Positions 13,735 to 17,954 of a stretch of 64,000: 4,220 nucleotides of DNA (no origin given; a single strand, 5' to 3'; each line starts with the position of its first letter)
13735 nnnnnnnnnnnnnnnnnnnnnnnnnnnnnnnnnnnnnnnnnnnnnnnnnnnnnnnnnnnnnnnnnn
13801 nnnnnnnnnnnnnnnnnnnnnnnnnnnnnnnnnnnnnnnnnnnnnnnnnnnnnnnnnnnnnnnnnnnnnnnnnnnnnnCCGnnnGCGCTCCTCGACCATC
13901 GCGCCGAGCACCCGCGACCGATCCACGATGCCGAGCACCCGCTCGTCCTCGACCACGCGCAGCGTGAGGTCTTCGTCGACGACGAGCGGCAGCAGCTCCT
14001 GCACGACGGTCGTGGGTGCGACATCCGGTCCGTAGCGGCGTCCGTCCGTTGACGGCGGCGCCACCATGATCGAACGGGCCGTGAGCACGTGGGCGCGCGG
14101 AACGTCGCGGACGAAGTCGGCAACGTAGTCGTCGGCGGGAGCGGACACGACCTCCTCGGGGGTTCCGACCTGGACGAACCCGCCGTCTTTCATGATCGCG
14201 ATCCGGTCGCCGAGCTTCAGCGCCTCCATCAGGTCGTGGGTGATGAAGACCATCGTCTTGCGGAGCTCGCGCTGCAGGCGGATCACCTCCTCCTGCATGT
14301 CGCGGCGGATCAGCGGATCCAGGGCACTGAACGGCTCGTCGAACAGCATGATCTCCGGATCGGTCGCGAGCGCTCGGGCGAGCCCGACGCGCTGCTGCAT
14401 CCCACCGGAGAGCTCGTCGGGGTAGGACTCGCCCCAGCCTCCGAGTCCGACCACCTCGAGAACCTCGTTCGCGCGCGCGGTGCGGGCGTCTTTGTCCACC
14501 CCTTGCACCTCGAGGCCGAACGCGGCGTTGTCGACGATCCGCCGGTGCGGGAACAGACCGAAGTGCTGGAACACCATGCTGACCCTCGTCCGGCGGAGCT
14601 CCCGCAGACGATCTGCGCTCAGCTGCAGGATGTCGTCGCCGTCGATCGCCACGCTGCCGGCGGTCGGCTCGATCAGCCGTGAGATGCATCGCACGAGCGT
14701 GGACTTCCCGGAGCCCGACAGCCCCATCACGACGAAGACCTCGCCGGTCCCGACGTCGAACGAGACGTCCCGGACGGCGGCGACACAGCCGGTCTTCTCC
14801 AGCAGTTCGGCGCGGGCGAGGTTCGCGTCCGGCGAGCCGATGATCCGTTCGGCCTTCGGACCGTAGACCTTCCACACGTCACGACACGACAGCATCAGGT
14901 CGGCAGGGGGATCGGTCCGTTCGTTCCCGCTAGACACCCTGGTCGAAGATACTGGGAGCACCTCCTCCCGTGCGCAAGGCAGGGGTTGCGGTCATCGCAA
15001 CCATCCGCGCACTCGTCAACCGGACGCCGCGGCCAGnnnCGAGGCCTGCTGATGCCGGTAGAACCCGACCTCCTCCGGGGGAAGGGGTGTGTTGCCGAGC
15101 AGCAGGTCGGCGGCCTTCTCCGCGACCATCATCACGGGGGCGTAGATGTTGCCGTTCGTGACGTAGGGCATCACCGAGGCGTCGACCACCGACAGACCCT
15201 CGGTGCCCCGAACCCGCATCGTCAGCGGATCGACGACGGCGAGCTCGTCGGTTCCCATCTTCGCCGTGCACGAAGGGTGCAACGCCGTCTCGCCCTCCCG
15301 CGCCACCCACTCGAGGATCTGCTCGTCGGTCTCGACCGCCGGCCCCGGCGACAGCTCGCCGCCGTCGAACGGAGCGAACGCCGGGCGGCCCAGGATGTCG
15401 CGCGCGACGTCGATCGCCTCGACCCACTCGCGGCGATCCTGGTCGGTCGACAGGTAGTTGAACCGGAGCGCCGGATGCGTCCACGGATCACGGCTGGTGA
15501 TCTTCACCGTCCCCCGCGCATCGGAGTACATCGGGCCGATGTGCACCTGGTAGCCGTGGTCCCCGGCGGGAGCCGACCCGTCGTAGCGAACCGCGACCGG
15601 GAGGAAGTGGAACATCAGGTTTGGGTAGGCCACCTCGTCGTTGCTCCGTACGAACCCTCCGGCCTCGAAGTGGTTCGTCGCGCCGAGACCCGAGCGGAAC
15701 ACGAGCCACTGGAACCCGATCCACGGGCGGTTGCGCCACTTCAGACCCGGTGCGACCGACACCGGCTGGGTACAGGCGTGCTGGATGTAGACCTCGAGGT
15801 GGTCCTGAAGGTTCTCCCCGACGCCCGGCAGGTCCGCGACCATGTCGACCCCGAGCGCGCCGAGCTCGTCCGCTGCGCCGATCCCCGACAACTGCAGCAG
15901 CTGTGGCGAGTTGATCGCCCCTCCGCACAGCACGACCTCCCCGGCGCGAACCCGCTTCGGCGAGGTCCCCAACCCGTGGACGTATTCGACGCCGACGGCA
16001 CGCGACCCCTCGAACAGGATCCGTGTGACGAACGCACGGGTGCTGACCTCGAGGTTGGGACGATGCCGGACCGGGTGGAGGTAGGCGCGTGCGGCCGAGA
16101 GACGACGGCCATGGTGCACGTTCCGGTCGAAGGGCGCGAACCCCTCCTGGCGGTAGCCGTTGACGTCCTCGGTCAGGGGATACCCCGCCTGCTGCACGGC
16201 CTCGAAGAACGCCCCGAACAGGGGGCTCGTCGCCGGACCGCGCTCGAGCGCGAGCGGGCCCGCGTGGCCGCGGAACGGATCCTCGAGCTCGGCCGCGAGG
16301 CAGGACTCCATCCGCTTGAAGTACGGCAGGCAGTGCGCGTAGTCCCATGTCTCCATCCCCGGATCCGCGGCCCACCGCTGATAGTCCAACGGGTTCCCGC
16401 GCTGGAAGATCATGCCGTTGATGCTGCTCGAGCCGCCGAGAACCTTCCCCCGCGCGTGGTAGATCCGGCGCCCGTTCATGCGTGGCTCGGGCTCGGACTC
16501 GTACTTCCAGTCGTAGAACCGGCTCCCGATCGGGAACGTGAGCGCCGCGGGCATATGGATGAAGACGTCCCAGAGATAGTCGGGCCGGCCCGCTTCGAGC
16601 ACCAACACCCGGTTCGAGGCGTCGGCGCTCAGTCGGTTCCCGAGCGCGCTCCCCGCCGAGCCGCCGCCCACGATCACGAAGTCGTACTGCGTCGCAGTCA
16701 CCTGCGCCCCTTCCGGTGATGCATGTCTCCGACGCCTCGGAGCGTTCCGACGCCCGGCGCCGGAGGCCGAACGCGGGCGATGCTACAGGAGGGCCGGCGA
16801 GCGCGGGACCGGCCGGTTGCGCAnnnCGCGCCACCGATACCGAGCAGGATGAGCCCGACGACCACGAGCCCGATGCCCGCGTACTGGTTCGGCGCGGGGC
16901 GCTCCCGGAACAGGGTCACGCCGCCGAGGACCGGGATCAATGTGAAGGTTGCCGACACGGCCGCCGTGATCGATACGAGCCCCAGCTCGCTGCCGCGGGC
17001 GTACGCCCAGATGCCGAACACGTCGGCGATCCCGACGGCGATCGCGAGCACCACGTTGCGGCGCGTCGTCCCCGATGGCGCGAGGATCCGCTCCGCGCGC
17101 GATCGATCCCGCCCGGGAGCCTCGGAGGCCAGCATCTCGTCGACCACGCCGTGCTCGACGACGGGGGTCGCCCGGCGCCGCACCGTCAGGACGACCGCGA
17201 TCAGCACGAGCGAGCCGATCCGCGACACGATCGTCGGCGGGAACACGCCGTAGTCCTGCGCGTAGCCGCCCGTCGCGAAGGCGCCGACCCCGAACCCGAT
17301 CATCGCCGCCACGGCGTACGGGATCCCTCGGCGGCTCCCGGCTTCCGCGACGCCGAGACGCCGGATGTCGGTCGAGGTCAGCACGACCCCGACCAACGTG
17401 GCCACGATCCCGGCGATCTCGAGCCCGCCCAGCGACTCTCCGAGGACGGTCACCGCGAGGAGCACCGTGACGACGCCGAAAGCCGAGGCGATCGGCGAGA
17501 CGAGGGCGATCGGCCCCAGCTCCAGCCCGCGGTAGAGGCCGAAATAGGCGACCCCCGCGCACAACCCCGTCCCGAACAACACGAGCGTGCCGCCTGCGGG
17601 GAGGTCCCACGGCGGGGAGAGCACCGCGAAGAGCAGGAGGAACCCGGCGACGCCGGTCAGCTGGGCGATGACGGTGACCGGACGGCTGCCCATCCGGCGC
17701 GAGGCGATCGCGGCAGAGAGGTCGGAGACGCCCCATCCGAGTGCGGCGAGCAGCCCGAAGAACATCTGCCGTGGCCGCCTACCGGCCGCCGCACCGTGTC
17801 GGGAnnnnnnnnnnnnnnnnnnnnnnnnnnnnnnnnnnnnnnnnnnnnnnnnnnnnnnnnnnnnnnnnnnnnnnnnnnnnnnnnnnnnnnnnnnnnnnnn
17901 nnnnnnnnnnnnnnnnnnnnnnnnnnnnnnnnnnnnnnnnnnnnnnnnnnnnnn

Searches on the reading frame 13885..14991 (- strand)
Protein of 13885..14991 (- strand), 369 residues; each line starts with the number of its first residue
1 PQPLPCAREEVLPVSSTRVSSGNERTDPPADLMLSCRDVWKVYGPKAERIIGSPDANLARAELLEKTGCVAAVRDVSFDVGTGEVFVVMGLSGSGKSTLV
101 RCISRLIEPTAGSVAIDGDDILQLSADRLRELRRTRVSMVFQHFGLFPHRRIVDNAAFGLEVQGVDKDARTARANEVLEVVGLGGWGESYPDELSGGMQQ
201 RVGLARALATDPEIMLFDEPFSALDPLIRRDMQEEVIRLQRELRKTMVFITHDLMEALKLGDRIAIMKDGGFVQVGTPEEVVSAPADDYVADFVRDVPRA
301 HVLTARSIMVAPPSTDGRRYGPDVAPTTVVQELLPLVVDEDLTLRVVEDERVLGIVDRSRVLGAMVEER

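Call 46: search_protein_families(library=pfam, proteins=[window:13885-14991:-], max_evalue=0.00001)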
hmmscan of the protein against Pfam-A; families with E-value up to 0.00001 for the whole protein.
window:13885-14991:- (369 aa): 2 families
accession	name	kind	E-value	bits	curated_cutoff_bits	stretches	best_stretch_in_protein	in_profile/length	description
PF00005.33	ABC_tran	-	1.2e-34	120.3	25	1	74-221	2-136/137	ABC transporter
PF13304.12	AAA_21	-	2.5e-07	31.5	27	0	190-253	234-299/304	AAA domain, putative AbiEii toxin, Type IV TA system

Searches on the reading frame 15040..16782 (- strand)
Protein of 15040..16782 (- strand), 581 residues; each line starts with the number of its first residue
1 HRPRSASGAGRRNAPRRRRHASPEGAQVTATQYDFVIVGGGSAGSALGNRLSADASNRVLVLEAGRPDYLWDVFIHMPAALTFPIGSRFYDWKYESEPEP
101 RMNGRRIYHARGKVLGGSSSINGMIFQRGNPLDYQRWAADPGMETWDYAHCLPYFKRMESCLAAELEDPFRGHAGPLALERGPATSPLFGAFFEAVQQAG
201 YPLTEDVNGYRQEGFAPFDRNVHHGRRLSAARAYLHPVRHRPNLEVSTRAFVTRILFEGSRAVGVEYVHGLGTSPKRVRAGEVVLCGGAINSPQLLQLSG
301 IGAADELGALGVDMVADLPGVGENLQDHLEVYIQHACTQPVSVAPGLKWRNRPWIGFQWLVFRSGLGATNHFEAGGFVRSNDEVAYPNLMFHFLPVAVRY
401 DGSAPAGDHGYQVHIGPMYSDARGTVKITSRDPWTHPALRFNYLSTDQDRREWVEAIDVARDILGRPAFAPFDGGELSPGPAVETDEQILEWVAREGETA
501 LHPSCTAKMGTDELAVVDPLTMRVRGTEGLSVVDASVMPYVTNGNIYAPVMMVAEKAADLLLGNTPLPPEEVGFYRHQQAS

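Call 46: search_protein_families(library=pfam, proteins=[window:15040-16782:-], max_evalue=0.00001)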
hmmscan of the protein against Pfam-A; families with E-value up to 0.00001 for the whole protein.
window:15040-16782:- (581 aa): 2 families
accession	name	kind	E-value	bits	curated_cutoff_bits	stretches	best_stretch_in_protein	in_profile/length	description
PF00732.25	GMC_oxred_N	-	5.8e-56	190.2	23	1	33-329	1-217/218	GMC oxidoreductase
PF05199.19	GMC_oxred_C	-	3.7e-34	118.7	24.6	1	421-554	2-139/139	GMC oxidoreductase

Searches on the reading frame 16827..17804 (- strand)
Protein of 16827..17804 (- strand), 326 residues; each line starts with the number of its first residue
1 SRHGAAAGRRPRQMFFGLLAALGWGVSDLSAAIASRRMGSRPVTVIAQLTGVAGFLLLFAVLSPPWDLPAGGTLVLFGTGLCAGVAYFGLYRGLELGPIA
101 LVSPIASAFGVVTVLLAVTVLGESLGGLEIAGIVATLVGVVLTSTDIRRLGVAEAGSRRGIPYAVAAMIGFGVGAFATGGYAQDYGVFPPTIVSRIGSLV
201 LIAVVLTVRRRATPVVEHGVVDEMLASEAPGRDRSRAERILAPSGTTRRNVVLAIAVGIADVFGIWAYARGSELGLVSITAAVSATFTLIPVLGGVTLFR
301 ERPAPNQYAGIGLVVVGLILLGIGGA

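Call 46: search_protein_families(library=pfam, proteins=[window:16827-17804:-], max_evalue=0.00001)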
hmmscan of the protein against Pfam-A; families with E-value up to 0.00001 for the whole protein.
window:16827-17804:- (326 aa): 1 family
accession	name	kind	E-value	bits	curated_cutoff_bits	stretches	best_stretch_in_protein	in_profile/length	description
PF00892.27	EamA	-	1.1e-19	71.5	28.2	1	14-144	4-134/135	EamA-like transporter family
